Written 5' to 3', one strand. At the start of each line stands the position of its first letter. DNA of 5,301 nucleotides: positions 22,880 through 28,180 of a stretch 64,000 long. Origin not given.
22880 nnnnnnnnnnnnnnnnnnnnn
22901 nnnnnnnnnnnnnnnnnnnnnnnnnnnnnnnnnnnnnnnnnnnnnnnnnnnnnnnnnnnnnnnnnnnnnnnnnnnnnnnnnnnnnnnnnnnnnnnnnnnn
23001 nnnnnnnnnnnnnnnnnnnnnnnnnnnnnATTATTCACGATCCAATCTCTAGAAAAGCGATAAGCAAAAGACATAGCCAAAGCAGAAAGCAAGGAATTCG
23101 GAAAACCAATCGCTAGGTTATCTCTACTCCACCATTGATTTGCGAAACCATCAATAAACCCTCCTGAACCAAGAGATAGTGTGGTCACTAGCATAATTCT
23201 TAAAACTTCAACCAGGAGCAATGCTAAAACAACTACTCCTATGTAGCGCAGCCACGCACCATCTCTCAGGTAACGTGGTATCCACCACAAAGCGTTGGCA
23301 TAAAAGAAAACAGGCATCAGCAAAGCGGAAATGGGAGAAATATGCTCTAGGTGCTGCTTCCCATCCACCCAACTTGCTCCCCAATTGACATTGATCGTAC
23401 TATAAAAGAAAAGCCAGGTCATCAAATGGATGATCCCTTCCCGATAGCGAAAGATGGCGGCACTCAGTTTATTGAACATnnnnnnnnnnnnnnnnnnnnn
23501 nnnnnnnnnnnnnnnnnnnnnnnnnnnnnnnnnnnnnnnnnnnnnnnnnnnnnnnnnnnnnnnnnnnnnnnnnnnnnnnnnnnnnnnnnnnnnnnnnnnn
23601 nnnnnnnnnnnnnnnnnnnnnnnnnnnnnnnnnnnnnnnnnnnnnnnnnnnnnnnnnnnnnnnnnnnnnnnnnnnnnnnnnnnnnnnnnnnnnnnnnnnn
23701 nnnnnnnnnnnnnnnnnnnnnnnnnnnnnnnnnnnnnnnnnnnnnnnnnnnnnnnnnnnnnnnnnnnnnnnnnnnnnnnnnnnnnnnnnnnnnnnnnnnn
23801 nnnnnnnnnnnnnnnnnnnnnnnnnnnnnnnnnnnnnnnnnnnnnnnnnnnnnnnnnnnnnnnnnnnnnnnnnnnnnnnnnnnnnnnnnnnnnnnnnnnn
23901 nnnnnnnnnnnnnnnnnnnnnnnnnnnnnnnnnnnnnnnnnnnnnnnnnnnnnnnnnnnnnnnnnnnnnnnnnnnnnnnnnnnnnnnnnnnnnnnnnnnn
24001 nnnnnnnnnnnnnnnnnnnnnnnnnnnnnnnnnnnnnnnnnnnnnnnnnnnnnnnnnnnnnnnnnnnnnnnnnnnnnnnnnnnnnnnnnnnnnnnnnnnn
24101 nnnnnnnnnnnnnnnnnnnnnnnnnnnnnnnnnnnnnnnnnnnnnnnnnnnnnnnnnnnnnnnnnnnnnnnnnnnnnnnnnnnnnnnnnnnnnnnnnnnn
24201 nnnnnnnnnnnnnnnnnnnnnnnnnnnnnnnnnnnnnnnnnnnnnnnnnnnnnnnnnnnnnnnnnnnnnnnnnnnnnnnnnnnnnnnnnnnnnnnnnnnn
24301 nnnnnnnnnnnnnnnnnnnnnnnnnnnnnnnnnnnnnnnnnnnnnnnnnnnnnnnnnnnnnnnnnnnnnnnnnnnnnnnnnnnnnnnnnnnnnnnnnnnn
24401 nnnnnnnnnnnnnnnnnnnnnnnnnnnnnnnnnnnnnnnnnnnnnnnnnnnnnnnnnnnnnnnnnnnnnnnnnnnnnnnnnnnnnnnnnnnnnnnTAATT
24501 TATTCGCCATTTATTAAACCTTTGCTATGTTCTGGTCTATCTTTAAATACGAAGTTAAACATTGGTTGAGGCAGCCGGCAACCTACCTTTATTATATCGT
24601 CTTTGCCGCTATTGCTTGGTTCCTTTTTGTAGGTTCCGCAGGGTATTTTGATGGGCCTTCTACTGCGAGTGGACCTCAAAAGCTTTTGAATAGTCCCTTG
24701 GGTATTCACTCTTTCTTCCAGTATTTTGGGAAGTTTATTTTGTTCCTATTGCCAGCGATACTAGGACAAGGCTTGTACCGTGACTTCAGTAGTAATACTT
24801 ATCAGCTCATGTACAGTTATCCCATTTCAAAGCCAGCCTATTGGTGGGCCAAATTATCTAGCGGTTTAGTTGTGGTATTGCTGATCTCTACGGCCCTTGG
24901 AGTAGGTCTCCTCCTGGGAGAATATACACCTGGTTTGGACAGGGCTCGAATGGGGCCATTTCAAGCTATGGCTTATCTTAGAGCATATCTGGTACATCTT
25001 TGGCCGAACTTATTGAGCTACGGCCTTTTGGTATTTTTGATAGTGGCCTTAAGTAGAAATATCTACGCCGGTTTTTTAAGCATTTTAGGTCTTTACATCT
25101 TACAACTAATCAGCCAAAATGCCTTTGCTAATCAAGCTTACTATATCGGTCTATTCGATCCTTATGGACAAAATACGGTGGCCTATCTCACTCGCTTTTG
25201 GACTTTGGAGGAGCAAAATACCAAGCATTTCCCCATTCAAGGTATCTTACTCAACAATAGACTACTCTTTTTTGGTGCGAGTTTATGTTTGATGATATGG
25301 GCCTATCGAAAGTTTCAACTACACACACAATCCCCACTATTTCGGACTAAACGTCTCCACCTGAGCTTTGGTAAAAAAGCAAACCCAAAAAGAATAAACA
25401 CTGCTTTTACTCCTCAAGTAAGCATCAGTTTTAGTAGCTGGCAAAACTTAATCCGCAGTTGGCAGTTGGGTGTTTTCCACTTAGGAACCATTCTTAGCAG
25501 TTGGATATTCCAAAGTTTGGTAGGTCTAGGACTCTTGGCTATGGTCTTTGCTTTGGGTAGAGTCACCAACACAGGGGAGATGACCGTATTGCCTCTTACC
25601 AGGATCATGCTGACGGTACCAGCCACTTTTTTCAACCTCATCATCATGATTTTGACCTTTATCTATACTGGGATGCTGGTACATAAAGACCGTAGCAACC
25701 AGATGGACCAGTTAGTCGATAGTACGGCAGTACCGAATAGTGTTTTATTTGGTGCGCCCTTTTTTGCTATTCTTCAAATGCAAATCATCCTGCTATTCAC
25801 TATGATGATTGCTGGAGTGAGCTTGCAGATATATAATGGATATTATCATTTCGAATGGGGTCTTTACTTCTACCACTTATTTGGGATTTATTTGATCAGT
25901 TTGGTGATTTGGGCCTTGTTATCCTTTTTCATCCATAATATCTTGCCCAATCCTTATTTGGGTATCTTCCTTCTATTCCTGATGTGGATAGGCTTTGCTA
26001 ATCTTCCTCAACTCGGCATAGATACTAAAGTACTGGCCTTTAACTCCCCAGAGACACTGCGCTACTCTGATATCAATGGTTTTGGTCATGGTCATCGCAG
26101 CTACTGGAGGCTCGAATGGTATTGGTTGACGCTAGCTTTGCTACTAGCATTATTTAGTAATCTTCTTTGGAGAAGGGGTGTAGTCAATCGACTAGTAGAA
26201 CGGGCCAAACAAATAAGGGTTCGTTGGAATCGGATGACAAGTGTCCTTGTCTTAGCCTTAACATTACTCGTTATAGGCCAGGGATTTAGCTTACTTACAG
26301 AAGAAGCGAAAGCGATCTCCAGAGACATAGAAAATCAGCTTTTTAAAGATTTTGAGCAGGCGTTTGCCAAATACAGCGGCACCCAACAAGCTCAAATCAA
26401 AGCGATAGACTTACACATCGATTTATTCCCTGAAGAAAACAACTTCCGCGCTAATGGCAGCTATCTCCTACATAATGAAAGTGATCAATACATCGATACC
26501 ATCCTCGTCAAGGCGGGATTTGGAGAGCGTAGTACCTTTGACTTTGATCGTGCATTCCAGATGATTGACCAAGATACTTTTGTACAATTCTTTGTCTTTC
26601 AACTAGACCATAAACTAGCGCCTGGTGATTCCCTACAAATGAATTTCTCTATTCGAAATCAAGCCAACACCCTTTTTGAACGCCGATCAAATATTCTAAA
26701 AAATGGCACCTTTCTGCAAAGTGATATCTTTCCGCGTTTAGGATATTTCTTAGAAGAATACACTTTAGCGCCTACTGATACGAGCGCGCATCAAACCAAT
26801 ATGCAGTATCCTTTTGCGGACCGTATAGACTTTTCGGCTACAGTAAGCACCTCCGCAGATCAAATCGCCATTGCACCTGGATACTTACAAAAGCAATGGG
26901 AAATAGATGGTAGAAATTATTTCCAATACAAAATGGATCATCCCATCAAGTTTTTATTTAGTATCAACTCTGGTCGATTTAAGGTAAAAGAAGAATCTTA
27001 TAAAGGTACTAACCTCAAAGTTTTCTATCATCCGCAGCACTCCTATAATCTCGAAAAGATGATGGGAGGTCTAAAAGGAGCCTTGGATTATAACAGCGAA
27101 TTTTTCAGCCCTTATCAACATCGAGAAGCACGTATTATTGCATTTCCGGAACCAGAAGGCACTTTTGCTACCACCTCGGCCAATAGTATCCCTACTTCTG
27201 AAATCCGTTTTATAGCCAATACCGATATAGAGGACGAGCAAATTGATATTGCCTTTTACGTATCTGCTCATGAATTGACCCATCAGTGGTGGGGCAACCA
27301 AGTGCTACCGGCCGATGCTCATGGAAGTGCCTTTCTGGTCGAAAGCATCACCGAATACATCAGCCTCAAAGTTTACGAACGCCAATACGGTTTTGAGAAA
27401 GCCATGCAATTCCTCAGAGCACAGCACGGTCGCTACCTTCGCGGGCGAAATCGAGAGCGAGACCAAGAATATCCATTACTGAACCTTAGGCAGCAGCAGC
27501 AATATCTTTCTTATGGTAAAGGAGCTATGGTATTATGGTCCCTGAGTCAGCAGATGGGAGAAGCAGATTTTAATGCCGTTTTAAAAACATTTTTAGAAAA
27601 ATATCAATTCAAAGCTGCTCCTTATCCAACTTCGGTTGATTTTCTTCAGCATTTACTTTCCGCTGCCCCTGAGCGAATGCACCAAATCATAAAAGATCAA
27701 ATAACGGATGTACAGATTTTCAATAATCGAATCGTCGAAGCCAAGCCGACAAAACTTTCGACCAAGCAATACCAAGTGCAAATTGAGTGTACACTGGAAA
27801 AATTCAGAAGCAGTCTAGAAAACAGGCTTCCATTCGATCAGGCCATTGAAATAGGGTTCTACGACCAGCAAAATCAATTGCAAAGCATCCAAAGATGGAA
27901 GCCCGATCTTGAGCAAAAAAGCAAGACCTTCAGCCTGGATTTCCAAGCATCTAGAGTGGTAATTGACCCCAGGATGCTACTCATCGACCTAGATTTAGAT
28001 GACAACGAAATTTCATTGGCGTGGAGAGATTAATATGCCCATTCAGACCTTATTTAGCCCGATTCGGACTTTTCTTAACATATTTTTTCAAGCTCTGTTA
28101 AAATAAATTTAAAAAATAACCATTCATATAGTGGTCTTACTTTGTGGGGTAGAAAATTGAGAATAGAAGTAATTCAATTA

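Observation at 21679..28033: LytS/LytTR two-component pair divergent from an ABC ATPase plus a 1168-aa permease::M1-peptidase fusion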

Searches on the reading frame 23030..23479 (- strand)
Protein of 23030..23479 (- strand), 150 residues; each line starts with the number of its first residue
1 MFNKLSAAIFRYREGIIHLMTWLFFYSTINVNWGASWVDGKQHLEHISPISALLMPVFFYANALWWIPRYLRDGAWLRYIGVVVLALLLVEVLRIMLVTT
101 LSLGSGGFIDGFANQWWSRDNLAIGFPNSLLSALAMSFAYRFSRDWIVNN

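Call 62: search_protein_representatives(protein=window:23030-23479:-)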
Query: 150 residues. Proteins with E-value up to 0.001 (for the whole library): 47; up to 1e-10: 25; up to 1e-30: 1. The best 47 are listed.
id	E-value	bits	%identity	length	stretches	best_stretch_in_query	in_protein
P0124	6.5e-33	130.0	45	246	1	7-150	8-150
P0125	4.2e-28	114.4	41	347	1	8-150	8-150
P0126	4.8e-28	114.2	40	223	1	11-149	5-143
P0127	4.2e-24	101.4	36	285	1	13-150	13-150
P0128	3.1e-23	98.5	37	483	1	8-148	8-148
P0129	1.0e-21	93.6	36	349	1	14-150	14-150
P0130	1.5e-20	89.9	36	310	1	12-149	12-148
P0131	7.4e-19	84.3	35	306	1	13-149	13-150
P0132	2.1e-18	82.9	34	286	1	10-149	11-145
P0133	1.1e-17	80.5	34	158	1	14-149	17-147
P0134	2.8e-17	79.2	34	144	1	7-149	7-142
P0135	5.3e-17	78.3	39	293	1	14-147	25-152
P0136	6.0e-17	78.1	34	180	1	17-149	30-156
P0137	6.9e-17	77.9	39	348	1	14-149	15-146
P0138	1.3e-16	77.0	33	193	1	17-150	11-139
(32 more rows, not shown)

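Call 97: find_related_loci(query=P0127, collection=genome_contigs, flank=7000)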
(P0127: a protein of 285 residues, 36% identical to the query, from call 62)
Query P0127 (285 aa) in genome_contigs; peptide patterns used: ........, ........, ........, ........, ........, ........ (x = any residue, [..] = any of these).
54 stretches matched a pattern; 3 encode a relative of the query (tblastn E <= 1e-3); 3 distinct loci.
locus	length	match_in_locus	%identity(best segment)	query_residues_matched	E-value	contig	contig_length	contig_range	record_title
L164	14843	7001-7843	52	1-285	9e-98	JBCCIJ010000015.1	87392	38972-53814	MAG: Bacteroidota bacterium isolate P01_B01_bin.88 k141_515504_length_87392_cov_74.2881, whole genome shotgun sequence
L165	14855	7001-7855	54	1-284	2e-97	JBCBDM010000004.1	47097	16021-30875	MAG: Bacteroidota bacterium isolate J06597_9 NODE_4_length_47097_cov_4.782242, whole genome shotgun sequence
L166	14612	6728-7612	40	13-283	5e-68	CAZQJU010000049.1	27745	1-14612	MAG TPA_asm: uncultured Roseivirgaceae bacterium isolate SRP135972_co1_74 genome assembly, contig: NODE_1493_length_2774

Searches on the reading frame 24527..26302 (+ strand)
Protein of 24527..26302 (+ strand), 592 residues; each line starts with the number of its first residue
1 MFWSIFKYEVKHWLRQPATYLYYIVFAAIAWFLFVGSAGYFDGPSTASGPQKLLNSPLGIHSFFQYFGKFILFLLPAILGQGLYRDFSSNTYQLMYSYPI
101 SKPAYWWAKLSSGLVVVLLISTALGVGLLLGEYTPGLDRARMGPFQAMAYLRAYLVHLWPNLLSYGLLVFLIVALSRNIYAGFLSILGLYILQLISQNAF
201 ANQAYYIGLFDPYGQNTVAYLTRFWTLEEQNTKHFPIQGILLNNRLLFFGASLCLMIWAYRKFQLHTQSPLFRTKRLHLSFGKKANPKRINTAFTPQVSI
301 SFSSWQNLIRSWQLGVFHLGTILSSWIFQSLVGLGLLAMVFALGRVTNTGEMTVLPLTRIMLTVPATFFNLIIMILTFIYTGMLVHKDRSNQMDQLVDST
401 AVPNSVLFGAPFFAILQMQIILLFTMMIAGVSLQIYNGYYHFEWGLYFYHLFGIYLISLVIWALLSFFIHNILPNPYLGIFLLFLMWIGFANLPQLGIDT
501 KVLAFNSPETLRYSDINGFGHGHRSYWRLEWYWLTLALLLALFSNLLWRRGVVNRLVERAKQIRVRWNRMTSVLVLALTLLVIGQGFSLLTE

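Call 21: search_solved_structures(query=window:24527-26302:+, max_evalue=1, show_alignments=1)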
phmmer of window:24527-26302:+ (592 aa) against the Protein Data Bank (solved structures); distinct sequences matched with E-value up to 1: 0.

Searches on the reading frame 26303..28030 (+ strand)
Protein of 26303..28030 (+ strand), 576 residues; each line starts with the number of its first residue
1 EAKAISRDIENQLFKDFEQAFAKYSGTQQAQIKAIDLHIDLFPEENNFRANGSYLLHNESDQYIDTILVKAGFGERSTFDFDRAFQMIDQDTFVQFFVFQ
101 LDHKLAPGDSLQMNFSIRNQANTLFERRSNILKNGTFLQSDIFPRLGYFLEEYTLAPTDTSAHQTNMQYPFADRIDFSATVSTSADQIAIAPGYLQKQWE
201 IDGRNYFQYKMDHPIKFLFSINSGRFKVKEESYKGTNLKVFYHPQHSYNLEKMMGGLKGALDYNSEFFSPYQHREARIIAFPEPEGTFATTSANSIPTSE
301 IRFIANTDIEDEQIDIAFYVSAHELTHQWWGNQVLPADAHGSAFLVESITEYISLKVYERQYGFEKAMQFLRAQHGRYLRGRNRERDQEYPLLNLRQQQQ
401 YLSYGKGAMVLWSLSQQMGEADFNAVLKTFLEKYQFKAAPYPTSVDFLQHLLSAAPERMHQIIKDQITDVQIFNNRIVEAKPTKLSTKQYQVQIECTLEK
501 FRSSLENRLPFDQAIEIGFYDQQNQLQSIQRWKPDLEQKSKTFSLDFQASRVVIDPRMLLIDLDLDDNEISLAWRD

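Call 20: search_solved_structures(query=window:26303-28030:+, max_evalue=0.01, show_alignments=2)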
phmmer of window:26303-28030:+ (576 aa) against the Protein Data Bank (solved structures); distinct sequences matched with E-value up to 0.01: 26.
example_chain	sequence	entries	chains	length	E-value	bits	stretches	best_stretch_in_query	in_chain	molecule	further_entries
3cia_A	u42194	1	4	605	5.2e-07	32.1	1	173-480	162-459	cold-active aminopeptidase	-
4kx7_A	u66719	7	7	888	5.4e-06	28.7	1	227-440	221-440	Glutamyl aminopeptidase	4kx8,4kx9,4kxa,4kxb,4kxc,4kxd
3q7j_A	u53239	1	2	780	1.4e-05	27.4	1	174-439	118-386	Tricorn protease-interacting factor F3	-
1z1w_A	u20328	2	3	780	1.6e-05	27.2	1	174-439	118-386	Tricorn protease interacting factor F3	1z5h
5ab2_A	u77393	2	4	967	1.8e-05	27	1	154-439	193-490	ENDOPLASMIC RETICULUM AMINOPEPTIDASE 2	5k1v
4e36_A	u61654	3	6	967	1.8e-05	27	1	154-439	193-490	Endoplasmic reticulum aminopeptidase 2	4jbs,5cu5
6ea4_A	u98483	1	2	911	2.2e-05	26.7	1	154-439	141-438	Endoplasmic reticulum aminopeptidase 2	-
7p7p_A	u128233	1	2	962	2.5e-05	26.5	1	154-439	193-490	Endoplasmic reticulum aminopeptidase 2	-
7nsk_A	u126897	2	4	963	2.5e-05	26.5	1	154-439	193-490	Endoplasmic reticulum aminopeptidase 2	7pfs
7nup_A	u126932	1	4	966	2.5e-05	26.5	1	154-439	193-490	Endoplasmic reticulum aminopeptidase 2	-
5ab0_A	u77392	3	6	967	2.5e-05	26.5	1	154-439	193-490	ENDOPLASMATIC RETICULUM AMINOPEPTIDASE 2 | Endoplasmic reticulum aminopeptidase 2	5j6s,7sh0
3se6_A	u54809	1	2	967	2.5e-05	26.5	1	154-439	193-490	Endoplasmic reticulum aminopeptidase 2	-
3mdj_A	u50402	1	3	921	3.2e-05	26.2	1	227-439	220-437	Endoplasmic reticulum aminopeptidase 1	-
6mgq_A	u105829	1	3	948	3.4e-05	26.1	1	227-439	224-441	Endoplasmic reticulum aminopeptidase 1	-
7z28_A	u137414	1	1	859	0.00027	23.1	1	227-439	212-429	Endoplasmic reticulum aminopeptidase 1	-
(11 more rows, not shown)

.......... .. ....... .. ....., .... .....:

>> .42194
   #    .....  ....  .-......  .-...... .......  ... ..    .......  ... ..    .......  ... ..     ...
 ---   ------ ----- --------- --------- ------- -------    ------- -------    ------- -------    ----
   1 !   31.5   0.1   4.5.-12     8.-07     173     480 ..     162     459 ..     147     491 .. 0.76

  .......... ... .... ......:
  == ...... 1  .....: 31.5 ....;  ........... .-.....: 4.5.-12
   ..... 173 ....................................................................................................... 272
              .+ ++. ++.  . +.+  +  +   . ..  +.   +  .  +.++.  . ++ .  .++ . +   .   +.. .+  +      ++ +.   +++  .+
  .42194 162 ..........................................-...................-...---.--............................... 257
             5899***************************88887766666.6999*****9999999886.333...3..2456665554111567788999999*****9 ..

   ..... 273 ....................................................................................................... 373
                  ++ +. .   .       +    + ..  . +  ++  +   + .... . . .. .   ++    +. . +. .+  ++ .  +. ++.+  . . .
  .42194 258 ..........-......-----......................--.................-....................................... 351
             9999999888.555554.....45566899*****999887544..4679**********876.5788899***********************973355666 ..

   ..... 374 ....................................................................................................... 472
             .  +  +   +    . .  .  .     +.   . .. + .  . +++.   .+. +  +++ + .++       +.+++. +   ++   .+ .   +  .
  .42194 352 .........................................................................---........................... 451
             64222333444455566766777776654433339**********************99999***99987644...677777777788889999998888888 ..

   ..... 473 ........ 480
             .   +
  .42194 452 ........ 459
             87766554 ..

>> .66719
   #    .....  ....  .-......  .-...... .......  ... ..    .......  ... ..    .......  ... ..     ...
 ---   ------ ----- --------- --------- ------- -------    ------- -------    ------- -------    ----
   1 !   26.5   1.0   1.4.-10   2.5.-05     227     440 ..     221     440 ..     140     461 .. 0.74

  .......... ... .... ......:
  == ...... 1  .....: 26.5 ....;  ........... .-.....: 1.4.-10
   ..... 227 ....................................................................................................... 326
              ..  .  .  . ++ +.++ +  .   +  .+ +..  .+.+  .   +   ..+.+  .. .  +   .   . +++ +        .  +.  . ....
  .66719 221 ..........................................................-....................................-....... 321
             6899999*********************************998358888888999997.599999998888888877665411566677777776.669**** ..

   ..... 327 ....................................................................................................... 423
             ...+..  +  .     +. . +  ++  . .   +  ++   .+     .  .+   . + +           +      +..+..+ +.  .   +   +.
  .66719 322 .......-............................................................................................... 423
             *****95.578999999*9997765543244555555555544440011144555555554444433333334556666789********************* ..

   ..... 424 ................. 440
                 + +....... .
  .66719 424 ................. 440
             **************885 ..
